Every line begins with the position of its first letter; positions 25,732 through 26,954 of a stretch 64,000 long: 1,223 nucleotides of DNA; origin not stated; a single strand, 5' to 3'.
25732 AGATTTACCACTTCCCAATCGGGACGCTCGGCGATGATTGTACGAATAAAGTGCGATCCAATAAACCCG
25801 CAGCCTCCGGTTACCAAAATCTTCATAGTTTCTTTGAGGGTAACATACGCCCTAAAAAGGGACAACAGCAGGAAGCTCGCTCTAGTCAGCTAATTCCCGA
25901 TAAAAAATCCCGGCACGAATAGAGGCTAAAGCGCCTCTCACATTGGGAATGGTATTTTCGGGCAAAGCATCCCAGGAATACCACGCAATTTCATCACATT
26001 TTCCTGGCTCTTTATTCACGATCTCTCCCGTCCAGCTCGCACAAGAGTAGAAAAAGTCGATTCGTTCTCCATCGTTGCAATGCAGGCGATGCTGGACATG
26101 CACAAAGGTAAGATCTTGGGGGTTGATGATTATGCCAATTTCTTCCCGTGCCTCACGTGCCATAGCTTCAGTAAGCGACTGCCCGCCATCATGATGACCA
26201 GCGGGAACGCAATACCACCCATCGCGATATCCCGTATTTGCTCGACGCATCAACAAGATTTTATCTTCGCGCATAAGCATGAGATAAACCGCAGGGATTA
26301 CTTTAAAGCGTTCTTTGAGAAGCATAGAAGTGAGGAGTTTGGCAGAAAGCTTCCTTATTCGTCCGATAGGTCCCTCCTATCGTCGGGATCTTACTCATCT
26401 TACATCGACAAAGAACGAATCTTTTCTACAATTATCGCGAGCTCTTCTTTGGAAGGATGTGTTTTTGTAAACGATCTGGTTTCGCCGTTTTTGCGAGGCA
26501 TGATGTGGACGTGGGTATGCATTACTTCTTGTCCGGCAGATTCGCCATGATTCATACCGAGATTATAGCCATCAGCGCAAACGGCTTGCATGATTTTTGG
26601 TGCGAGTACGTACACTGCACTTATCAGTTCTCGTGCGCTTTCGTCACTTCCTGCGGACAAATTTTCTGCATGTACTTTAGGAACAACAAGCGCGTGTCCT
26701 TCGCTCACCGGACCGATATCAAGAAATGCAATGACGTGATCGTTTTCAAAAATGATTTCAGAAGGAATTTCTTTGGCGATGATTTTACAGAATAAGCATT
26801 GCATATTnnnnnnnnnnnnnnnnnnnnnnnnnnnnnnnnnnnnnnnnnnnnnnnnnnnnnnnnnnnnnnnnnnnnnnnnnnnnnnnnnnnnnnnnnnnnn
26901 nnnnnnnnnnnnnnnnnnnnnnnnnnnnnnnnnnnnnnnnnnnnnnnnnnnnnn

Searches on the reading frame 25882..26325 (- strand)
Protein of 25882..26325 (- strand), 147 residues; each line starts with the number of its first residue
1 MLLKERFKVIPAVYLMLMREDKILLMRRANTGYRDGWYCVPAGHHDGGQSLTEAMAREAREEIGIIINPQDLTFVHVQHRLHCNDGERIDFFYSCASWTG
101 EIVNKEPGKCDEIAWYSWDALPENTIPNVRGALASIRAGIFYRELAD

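Call 3: search_protein_families(library=pfam, proteins=[window:25882-26325:-], max_evalue=0.1)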
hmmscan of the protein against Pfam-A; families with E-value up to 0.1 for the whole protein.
window:25882-26325:- (147 aa): 3 families
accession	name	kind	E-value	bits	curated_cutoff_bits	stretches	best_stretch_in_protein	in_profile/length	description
PF00293.34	NUDIX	-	9.3e-19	68.2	21.1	1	11-124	4-122/134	NUDIX domain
PF14815.12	NUDIX_4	-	3.8e-08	33.6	35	1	14-128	2-105/113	NUDIX domain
PF22327.2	Nudt16-like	-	0.056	13.8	27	1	35-94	32-92/161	U8 snoRNA-decapping enzyme-like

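Call 4: search_protein_families(library=ncbifam, proteins=[window:25882-26325:-], max_evalue=0.1)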
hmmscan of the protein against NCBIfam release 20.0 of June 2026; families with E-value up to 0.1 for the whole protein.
window:25882-26325:- (147 aa): 19 families
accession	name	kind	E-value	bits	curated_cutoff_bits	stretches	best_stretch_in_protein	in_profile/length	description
NF006530.0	PRK08999.1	equivalog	8e-11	41.5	245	1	13-130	10-121/315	Nudix family hydrolase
TIGR00586.1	mutt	equivalog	5.1e-09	36.2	97.9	1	17-131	13-121/129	8-oxo-dGTP diphosphatase MutT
NF001299.0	PRK00241.1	equivalog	1.7e-08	34.2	158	1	8-78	133-199/263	NAD(+) diphosphatase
NF008044.0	PRK10776.1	equivalog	2.3e-07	30.8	148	1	12-128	7-117/130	8-oxo-dGTP diphosphatase MutT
NF007834.0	PRK10546.1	equivalog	5.7e-06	26.2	156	1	8-72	2-66/135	pyrimidine (deoxy)nucleoside triphosphate diphosphatase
NF002995.0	PRK03759.1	equivalog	2.8e-05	23.8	127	1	17-121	43-150/185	isopentenyl-diphosphate Delta-isomerase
NF006961.0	PRK09438.1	equivalog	5.2e-05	22.7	103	1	18-81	17-77/151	dihydroneopterin triphosphate diphosphatase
NF001937.0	PRK00714.1-4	equivalog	0.00046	19.8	139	1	12-74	10-67/161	RNA pyrophosphohydrolase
NF008736.0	PRK11762.1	equivalog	0.00051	19.6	169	1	12-66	49-104/186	ADP compounds hydrolase NudE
NF041652.1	Nud_hyd_Dein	equivalog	0.0025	18.1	200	1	15-89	19-93/152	Nudix hydrolase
NF012016.0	PRK15472.1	equivalog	0.004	16.8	95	1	18-87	12-85/141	nucleoside triphosphatase NudI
NF041653.1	Nud_hyd_Meth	equivalog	0.0052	16.6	300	1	15-127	33-144/170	Nudix hydrolase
NF003791.0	PRK05379.2-3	equivalog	0.0086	15.3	409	1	19-68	211-259/340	bifunctional nicotinamide-nucleotide adenylyltransferase/Nudix hydroxylase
NF001938.0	PRK00714.1-5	equivalog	0.014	14.8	116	1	13-65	16-74/172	RNA pyrophosphohydrolase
NF001936.0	PRK00714.1-3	equivalog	0.019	14.9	118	1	20-65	22-64/155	RNA pyrophosphohydrolase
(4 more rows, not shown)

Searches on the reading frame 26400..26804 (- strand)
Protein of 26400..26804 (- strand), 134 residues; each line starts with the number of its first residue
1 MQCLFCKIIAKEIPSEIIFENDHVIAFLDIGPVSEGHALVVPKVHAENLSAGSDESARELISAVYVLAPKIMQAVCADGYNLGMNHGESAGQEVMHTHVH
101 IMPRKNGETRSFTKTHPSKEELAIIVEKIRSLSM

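Call 3: search_protein_families(library=pfam, proteins=[window:26400-26804:-], max_evalue=0.1)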
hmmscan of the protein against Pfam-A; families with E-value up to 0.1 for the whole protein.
window:26400-26804:- (134 aa): 3 families
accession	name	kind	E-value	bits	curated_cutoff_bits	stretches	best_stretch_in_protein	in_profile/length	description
PF01230.28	HIT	-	5.3e-26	91.6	21.5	1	11-106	2-97/98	HIT domain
PF11969.13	DcpS_C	-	5.5e-15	56.3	24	1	2-106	1-104/114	Scavenger mRNA decapping enzyme C-term binding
PF04677.20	CwfJ_C_1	-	0.032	14.6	21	1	2-103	13-108/122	Protein similar to CwfJ C-terminus 1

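Call 4: search_protein_families(library=ncbifam, proteins=[window:26400-26804:-], max_evalue=0.1)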
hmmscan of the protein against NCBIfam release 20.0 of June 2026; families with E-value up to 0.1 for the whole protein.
window:26400-26804:- (134 aa): 4 families
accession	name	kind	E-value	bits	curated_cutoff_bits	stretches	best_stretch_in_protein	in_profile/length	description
NF045834.1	M_plasma_HinT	exception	4e-32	111.1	130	1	4-104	1-101/102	histidine triad protein HinT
NF007965.0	PRK10687.1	equivalog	1.8e-18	66.8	206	1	3-103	5-106/119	purine nucleoside phosphoramidase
NF052622.1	ATPAdlTfActino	equivalog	5.5e-13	48.8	290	1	17-115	54-153/176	ATP adenylyltransferase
TIGR00209.1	galT_1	equivalog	0.021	13.8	102.1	1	15-101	211-298/349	galactose-1-phosphate uridylyltransferase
